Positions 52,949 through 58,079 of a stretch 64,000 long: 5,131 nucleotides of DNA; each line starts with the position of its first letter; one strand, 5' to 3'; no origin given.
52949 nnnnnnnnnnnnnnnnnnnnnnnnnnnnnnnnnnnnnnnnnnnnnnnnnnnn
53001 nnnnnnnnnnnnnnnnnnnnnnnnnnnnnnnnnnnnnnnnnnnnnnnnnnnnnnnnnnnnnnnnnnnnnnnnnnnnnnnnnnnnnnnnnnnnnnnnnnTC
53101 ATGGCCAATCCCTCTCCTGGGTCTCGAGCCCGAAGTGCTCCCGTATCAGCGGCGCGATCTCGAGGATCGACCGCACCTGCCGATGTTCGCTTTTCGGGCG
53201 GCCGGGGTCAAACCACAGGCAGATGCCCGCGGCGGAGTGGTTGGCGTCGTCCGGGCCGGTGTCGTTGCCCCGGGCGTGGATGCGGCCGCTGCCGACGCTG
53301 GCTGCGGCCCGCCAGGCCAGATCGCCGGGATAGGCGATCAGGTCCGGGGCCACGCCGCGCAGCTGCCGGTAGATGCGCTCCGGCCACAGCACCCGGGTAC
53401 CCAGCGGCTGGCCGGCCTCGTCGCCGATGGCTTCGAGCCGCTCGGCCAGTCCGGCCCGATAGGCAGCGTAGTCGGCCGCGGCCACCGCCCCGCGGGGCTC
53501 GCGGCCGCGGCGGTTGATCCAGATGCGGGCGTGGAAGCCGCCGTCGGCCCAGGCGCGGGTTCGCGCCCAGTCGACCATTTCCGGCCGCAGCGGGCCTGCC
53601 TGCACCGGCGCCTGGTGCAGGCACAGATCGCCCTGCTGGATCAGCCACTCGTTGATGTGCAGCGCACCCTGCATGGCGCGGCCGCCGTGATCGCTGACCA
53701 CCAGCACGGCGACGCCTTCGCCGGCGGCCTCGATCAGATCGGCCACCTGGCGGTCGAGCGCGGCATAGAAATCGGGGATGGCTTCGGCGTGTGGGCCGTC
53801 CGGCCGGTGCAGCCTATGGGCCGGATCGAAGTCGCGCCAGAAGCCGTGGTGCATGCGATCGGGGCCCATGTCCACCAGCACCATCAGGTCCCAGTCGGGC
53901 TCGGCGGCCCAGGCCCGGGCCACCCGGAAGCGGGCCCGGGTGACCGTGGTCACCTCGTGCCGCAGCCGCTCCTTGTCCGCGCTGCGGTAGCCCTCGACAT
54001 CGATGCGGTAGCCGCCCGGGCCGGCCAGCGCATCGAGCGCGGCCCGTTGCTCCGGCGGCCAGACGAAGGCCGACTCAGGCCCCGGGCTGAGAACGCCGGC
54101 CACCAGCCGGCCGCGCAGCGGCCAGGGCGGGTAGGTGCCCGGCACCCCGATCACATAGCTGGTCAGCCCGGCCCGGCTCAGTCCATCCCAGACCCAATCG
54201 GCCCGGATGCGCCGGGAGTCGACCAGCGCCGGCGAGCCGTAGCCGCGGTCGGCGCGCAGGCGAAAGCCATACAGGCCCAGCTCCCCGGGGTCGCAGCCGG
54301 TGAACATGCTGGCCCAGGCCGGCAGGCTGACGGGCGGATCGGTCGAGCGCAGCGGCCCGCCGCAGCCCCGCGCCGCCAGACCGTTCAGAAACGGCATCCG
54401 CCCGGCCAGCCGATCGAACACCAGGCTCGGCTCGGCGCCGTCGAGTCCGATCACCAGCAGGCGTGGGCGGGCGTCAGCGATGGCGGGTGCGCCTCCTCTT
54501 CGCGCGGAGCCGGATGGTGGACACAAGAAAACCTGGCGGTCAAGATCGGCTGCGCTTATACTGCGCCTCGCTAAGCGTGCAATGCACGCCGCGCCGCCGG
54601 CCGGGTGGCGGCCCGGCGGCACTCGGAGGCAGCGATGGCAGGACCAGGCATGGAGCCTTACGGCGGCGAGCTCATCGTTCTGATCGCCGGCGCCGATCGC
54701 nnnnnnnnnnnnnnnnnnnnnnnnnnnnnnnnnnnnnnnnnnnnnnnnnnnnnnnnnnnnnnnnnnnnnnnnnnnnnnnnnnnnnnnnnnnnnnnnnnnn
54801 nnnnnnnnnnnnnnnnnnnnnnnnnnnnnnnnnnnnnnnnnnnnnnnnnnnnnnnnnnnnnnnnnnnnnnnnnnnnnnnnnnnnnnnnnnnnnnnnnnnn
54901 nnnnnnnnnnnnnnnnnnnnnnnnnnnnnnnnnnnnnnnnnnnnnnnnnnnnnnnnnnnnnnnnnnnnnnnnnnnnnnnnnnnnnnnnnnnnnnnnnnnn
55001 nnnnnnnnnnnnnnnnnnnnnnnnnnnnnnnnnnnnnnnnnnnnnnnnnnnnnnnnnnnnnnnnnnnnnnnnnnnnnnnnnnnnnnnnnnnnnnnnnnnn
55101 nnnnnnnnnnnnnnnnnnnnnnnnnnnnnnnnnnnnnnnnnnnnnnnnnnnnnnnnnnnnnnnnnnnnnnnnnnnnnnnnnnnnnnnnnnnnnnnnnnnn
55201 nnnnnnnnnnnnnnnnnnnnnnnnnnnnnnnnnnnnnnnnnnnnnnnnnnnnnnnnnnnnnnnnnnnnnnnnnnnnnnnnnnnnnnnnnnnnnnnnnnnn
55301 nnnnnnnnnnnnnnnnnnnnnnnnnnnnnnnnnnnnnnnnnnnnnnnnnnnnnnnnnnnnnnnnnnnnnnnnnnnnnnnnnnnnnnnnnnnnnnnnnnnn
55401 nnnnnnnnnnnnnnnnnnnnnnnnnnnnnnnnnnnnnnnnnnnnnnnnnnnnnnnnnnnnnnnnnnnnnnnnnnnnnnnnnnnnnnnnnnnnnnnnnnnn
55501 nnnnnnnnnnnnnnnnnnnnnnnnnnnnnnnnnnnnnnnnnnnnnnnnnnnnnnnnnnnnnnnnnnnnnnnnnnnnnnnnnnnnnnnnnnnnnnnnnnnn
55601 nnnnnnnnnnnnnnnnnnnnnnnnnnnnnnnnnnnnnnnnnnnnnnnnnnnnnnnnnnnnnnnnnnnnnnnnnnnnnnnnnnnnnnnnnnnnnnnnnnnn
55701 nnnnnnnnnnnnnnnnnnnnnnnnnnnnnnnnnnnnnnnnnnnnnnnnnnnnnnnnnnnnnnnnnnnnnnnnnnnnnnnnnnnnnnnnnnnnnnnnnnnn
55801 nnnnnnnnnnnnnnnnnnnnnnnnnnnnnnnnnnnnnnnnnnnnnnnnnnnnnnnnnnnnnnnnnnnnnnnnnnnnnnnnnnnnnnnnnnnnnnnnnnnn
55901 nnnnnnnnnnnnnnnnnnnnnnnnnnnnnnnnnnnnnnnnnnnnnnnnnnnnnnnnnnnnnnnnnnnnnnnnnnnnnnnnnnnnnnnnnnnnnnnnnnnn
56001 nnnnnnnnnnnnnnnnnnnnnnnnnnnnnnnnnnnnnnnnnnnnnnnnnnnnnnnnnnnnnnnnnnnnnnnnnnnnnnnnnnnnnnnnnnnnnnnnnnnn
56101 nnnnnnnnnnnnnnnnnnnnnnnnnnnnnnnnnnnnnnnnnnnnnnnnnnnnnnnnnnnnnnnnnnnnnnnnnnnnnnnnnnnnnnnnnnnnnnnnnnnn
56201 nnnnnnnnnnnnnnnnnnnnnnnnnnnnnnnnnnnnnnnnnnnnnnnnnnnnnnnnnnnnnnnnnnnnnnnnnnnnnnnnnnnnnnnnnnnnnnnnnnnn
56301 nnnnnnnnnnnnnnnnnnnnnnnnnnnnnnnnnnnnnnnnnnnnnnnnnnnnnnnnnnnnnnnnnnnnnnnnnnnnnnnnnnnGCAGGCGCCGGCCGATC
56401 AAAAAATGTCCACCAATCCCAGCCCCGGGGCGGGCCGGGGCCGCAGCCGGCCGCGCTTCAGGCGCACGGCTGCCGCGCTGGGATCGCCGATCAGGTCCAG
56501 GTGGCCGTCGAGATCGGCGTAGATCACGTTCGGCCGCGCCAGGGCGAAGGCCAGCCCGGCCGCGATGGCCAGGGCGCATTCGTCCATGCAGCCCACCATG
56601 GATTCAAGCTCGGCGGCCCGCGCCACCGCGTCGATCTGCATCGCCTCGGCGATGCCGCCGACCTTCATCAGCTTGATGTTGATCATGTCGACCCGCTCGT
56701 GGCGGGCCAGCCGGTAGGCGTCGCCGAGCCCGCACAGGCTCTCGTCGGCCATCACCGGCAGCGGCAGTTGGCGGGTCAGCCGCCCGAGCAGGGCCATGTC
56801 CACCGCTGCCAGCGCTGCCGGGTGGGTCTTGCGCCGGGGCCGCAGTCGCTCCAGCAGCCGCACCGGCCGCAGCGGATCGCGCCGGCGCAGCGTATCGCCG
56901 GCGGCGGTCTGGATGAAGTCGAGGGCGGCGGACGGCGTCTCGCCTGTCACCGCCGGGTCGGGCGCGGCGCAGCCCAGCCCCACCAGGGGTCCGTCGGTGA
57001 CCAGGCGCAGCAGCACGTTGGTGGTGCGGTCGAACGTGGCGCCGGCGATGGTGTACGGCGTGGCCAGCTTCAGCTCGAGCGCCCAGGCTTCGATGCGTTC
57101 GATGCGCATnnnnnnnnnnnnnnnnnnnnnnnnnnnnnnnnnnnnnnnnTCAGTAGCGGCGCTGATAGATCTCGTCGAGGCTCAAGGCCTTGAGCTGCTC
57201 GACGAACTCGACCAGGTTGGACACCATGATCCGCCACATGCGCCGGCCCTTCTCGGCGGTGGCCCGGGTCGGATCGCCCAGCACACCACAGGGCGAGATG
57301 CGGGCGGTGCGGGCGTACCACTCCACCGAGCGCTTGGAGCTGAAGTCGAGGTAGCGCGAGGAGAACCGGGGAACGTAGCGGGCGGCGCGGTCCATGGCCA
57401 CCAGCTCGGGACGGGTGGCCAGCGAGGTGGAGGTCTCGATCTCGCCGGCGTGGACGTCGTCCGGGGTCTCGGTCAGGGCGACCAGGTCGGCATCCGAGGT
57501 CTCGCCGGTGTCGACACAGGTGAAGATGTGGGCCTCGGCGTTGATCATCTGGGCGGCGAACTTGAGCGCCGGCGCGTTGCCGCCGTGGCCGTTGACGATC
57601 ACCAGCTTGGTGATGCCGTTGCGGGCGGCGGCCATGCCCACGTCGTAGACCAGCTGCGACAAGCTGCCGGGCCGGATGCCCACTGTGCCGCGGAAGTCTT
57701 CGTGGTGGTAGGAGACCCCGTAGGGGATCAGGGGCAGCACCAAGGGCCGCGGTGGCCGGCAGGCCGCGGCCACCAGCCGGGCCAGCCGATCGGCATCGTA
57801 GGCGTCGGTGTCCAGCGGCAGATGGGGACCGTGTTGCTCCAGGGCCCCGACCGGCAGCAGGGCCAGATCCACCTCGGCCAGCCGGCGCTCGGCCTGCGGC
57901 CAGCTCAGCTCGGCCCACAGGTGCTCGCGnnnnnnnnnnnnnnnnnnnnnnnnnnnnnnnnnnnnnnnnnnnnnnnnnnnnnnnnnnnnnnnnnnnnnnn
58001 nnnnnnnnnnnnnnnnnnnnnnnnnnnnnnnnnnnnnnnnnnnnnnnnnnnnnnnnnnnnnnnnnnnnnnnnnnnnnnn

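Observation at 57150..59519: Unusual fusion: QueC-like PP-loop ATPase joined to a creatininase-family amidohydrolase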

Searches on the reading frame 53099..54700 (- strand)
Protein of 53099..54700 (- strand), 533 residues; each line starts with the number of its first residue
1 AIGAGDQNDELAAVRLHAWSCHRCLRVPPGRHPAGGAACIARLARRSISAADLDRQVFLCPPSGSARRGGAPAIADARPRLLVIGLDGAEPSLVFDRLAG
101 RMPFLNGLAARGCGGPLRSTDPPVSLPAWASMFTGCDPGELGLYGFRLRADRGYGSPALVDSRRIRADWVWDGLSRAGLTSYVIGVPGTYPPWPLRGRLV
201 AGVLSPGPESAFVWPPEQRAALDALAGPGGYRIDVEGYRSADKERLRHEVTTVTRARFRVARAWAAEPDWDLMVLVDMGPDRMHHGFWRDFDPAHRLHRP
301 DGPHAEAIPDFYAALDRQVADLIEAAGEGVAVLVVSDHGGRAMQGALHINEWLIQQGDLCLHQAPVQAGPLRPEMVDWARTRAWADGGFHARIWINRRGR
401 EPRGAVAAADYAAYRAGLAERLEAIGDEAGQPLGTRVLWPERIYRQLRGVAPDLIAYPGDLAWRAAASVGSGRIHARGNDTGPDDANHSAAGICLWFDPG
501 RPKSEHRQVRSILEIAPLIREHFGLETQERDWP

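Call 5: search_protein_families(library=pfam, proteins=[window:53099-54700:-], max_evalue=0.01)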
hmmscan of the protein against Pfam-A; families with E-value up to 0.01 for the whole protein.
window:53099-54700:- (533 aa): 1 family
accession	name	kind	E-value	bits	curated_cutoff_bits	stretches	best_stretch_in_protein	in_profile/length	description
PF01663.27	Phosphodiest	-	7.1e-43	147.9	23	1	81-475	1-333/342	Type I phosphodiesterase / nucleotide pyrophosphatase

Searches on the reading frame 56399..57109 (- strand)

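Call 5: search_protein_families(library=pfam, proteins=[window:56399-57109:-], max_evalue=0.01)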
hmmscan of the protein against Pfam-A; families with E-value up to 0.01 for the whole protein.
window:56399-57109:- (236 aa): 2 families
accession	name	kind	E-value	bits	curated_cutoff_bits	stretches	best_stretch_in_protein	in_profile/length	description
PF13378.12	MR_MLE_C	-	1.1e-22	81.3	29.4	1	104-232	83-213/219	Enolase C-terminal domain-like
PF02746.21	MR_MLE_N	-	5.5e-05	23.8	22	1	14-120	12-113/117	Mandelate racemase / muconate lactonizing enzyme, N-terminal domain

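Call 6: search_protein_families(library=ncbifam, proteins=[window:56399-57109:-], max_evalue=0.01)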
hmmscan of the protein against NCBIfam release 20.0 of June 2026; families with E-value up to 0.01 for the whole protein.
window:56399-57109:- (236 aa): 13 families
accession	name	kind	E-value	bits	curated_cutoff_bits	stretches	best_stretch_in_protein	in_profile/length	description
NF041118.1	A_G_epim_Thtga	equivalog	8.4e-29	100.7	500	2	115-206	233-323/341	L-Ala-D/L-Glu epimerase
NF042940.1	racemase_DgcA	equivalog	1.2e-20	74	400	1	108-222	208-314/323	N-acetyl-D-Glu racemase DgcA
TIGR02534.1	mucon_cyclo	subfamily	1.4e-20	73.7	334.95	1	101-232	223-355/368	muconate/chloromuconate family cycloisomerase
NF011708.0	PRK15129.1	equivalog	2.9e-15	56.1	343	1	115-221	218-318/321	L-Ala-D/L-Glu epimerase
TIGR01928.1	menC_lowGC_arch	equivalog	8.6e-13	48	200.65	1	104-191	212-299/325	o-succinylbenzoate synthase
NF002782.0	PRK02901.1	equivalog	4.7e-07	29.1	288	1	113-223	181-289/328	o-succinylbenzoate synthase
NF040866.1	AraD_Arch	equivalog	7.3e-06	25.2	650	1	106-232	234-359/372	arabinonate dehydratase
NF043051.1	ManoateDhtManD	equivalog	7.6e-06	25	550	1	115-232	255-373/403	D-mannonate dehydratase ManD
NF047820.1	TalGalacDh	equivalog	1.1e-05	24.6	500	1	100-184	231-315/371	L-talarate/galactarate dehydratase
NF011654.0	PRK15072.1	subfamily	1.4e-05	24.2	430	1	117-232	258-374/404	D-galactonate dehydratase family protein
NF043002.1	HProlDhtase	equivalog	4.4e-05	22.5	500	1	113-233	232-353/366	cis-3-hydroxy-L-proline dehydratase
NF010624.0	PRK14017.1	equivalog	0.0002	20.6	311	1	105-198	217-309/382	galactonate dehydratase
TIGR01927.1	menC_gam_Gplu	equivalog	0.0009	18.6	130.55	0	108-189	198-279/307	o-succinylbenzoate synthase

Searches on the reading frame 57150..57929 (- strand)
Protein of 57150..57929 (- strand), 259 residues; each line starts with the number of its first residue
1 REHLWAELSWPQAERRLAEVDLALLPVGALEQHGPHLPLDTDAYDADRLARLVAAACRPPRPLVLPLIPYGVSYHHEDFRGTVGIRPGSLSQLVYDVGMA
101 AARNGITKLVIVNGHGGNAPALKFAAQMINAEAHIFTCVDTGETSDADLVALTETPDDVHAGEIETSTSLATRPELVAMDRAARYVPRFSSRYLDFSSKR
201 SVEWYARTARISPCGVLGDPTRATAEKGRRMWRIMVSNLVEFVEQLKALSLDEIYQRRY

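Call 67: search_solved_structures(query=window:57150-57929:-, max_evalue=0.00001, show_alignments=2)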
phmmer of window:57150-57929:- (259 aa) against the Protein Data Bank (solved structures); distinct sequences matched with E-value up to 0.00001: 8.
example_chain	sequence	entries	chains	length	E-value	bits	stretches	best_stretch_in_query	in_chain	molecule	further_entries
3no4_A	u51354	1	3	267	4.6e-18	68.7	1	9-127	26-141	creatinine amidohydrolase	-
1q3k_A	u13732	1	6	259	1e-15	61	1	6-242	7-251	creatininase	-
3a6h_A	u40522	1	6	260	1.5e-15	60.4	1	6-120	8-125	Creatinine amidohydrolase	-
3a6e_A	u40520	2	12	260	1.6e-15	60.4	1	6-119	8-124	Creatinine amidohydrolase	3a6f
3a6g_A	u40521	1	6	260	1.6e-15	60.4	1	6-119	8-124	Creatinine amidohydrolase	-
3a6j_A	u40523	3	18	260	1.6e-15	60.4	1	6-119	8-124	Creatinine amidohydrolase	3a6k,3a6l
1j2t_A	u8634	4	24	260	1.6e-15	60.4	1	6-119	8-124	creatinine amidohydrolase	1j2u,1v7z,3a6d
3lub_A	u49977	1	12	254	1e-14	57.8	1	19-247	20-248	Putative creatinine amidohydrolase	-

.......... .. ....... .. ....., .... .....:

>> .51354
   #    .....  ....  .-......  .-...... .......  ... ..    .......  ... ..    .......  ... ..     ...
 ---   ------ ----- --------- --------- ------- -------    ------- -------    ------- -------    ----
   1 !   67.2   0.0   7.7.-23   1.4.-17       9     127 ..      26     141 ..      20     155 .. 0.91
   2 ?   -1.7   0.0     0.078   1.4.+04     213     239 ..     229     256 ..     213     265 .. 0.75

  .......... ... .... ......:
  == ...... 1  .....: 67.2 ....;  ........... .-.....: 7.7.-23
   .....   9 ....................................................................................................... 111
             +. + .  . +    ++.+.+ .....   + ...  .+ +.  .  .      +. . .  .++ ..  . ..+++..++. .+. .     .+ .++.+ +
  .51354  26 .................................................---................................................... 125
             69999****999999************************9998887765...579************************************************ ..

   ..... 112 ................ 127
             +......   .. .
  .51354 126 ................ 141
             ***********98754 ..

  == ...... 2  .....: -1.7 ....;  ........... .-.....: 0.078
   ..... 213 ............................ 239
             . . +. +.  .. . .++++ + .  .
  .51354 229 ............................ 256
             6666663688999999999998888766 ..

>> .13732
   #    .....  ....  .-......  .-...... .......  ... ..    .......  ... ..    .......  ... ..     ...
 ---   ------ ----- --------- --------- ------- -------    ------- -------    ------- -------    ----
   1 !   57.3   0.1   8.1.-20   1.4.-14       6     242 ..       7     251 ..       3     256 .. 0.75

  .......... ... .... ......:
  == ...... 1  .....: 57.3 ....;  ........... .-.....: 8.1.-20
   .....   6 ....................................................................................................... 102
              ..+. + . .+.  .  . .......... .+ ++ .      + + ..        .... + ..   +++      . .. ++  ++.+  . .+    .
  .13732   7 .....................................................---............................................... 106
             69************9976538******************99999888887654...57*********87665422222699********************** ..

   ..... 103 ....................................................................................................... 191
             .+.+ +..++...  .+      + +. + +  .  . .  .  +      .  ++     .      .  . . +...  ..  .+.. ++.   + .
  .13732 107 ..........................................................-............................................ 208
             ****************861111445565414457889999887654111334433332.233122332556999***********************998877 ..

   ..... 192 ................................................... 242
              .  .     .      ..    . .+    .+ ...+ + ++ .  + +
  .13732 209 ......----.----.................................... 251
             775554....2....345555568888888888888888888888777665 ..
